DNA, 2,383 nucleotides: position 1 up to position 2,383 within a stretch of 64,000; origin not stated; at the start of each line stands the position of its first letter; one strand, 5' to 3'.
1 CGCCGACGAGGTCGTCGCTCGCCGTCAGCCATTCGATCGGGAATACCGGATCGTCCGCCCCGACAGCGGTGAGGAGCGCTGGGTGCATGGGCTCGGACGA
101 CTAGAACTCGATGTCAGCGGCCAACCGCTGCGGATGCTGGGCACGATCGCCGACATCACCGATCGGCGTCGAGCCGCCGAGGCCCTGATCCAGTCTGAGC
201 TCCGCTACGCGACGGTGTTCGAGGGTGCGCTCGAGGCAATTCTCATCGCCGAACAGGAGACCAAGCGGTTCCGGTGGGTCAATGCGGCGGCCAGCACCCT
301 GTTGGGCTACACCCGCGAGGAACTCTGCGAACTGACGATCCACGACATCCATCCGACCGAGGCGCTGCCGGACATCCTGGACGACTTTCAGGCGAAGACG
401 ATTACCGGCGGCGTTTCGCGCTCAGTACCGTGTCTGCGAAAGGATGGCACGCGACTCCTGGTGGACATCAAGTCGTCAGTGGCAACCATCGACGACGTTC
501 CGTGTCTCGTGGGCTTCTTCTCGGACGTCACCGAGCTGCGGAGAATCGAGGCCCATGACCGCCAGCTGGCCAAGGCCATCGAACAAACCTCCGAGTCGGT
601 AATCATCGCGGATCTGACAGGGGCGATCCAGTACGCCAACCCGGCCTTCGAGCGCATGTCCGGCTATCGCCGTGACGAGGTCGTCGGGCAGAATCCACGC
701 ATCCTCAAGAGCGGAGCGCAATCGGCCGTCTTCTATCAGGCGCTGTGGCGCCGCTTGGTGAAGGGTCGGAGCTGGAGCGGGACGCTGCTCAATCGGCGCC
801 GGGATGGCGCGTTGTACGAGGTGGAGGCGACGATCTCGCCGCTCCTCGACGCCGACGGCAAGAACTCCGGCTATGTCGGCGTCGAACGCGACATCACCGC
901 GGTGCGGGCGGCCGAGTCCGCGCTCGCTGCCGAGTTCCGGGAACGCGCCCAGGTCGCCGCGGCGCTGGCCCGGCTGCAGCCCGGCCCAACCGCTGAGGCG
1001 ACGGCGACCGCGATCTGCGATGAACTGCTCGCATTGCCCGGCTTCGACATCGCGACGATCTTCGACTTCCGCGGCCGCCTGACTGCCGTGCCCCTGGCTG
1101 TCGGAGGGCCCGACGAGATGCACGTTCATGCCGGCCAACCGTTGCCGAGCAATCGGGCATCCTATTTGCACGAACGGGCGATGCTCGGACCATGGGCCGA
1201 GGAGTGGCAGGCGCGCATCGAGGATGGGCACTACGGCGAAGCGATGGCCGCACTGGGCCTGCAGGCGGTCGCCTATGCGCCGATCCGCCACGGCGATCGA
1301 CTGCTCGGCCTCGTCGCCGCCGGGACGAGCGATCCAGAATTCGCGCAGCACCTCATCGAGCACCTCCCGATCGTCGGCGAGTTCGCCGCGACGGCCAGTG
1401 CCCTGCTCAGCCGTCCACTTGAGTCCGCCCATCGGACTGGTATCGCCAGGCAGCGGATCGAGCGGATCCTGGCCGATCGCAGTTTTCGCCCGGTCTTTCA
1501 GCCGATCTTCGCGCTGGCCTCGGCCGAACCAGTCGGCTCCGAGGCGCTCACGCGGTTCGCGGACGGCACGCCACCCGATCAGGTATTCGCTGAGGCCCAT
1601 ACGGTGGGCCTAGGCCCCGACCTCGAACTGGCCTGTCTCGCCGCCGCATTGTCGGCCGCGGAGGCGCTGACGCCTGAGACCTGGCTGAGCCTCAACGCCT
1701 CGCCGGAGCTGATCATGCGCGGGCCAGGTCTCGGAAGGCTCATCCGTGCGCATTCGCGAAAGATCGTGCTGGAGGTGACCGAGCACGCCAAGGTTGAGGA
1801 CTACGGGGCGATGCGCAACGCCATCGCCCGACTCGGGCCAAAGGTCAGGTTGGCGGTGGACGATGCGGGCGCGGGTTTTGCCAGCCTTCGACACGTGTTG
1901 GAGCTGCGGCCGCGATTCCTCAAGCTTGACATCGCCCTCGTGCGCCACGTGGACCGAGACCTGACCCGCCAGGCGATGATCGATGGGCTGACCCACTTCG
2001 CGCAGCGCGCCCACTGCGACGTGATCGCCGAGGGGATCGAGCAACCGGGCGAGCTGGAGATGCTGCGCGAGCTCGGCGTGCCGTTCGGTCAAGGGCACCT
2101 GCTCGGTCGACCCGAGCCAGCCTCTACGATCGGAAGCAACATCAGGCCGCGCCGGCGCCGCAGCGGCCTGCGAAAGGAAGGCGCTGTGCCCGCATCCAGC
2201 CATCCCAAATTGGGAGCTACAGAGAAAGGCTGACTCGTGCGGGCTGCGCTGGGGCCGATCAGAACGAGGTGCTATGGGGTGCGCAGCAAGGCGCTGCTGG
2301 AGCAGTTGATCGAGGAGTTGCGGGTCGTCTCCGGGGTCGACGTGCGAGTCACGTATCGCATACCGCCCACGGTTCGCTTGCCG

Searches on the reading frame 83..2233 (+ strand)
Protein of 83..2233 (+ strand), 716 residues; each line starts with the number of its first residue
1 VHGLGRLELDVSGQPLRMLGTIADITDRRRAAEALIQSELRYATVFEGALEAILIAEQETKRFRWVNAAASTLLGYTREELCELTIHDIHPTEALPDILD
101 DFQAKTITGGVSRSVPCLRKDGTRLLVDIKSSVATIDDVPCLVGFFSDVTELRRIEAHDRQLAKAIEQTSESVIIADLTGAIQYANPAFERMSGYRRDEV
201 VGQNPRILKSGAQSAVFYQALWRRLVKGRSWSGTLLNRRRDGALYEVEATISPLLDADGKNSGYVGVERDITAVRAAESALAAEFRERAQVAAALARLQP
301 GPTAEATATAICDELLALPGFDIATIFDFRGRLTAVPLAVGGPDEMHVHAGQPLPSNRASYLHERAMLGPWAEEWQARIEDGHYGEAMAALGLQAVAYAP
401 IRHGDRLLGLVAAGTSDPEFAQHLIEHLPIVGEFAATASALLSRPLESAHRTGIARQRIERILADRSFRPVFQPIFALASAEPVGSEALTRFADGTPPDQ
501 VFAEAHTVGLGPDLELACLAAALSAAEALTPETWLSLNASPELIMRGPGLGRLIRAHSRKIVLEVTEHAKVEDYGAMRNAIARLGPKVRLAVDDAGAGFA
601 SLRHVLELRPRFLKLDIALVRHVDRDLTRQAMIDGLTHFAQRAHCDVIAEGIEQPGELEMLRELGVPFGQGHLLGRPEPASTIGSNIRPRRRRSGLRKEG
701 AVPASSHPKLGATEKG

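Call 44: search_protein_families(library=padloc, alignment_id=A2, max_evalue=0.00001)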
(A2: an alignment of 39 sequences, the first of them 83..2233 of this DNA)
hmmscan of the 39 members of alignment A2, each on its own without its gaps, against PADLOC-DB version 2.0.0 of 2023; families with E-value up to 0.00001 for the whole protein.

A. member 1, window:83-2233:+ (716 aa): 0 families

B. families by the number of members that match (of 39 scanned): 1 family
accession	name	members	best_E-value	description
PDLC01078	C3a156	1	2.7e-06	oxidoreductase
